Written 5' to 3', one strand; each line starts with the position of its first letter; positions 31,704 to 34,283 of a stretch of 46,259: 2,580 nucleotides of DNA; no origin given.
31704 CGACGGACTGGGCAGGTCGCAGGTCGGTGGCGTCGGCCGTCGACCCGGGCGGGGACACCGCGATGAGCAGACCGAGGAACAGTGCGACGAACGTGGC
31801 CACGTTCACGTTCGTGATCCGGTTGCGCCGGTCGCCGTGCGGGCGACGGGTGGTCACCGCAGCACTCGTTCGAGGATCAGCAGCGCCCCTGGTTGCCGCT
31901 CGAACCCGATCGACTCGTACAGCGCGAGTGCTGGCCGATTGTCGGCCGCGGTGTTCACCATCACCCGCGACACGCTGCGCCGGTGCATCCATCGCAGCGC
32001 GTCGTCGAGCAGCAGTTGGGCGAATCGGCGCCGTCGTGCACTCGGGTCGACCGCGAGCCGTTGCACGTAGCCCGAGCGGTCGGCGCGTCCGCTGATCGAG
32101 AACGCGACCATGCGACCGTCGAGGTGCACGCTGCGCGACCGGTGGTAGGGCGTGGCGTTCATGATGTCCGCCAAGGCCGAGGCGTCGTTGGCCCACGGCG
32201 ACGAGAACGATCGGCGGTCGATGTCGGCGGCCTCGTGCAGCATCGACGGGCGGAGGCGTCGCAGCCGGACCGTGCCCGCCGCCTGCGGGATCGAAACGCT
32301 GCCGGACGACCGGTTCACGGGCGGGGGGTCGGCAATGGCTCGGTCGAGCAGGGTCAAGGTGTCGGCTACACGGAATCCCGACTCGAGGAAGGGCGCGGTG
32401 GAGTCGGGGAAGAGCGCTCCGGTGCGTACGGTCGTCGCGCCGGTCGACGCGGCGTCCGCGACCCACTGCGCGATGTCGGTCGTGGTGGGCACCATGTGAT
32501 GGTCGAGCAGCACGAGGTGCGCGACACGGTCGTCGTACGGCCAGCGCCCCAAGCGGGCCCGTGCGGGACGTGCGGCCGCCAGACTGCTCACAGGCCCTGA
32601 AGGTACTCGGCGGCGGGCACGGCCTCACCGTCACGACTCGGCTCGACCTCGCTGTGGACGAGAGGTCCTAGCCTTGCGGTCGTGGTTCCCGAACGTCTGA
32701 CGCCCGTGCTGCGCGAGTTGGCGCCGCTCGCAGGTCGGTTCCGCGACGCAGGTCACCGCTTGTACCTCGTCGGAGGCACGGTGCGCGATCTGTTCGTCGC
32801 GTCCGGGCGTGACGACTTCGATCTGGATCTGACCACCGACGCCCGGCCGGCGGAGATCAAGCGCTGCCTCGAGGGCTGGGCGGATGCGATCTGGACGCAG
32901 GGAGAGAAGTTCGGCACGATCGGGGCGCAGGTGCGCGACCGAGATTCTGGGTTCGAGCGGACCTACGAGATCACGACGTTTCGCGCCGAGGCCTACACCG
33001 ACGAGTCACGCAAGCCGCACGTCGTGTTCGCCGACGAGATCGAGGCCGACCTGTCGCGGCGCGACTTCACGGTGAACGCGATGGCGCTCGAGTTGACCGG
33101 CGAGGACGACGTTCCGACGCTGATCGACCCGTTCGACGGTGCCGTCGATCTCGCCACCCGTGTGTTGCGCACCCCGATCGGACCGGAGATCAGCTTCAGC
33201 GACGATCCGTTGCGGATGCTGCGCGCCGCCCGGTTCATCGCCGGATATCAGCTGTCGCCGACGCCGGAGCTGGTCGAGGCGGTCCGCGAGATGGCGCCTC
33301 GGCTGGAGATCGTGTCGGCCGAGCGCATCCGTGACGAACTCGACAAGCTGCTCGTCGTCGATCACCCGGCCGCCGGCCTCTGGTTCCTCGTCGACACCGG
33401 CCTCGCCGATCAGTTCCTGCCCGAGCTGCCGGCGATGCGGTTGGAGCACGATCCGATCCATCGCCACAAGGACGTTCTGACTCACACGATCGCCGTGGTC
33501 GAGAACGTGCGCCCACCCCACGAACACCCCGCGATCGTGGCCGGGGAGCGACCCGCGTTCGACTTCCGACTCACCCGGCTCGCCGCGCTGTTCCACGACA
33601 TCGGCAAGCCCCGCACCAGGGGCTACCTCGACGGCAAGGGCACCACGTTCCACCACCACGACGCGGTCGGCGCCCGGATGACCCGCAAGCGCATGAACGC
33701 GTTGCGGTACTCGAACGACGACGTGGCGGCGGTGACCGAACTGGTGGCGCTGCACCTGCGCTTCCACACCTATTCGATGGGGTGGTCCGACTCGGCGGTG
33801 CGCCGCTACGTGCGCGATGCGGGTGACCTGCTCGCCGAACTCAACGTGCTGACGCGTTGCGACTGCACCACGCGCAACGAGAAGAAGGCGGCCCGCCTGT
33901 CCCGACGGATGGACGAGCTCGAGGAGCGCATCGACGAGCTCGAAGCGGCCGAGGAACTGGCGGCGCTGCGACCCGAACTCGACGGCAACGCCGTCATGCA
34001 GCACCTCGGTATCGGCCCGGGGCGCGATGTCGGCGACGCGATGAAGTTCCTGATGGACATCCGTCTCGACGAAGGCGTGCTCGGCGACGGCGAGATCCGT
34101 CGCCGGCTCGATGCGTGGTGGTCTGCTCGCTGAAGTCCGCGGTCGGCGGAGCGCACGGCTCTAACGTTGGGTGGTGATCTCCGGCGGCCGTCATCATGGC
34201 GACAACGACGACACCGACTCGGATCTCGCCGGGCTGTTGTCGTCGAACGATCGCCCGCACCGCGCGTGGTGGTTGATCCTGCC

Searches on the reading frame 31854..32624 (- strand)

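Call 21: search_protein_families(library=pfam, proteins=[window:31854-32624:-], max_evalue=0.001)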
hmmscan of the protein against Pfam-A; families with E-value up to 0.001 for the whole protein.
window:31854-32624:- (256 aa): 6 families
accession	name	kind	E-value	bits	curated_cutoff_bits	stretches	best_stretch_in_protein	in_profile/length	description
PF00583.31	Acetyltransf_1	-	8e-13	49.1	20.7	1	134-241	6-116/116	Acetyltransferase (GNAT) family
PF13508.13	Acetyltransf_7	-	4e-09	37.1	27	1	169-242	11-83/84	Acetyltransferase (GNAT) domain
PF13673.13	Acetyltransf_10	-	6.7e-06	26.5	23.6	1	180-243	47-109/128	Acetyltransferase (GNAT) domain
PF08445.16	FR47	-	1e-05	25.8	22.1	1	183-243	20-79/86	FR47-like protein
PF13480.13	Acetyltransf_6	-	2.2e-05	25.1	22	1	151-221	62-132/143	Acetyltransferase (GNAT) domain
PF13523.12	Acetyltransf_8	-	0.00034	20.7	27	1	193-245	88-141/145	Acetyltransferase (GNAT) domain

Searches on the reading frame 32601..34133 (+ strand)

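Call 21: search_protein_families(library=pfam, proteins=[window:32601-34133:+], max_evalue=0.001)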
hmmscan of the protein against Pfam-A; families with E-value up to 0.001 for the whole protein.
window:32601-34133:+ (510 aa): 3 families
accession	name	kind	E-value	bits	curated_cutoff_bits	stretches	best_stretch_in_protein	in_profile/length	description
PF01743.26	PolyA_pol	-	1.8e-29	103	23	1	54-190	1-126/126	Poly A polymerase head domain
PF12627.12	PolyA_pol_RNAbd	-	2e-17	63.1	22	1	220-278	4-63/64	Probable RNA and SrmB- binding site of polymerase A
PF01966.28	HD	-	9.4e-11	42.5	22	1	294-423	3-113/116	HD domain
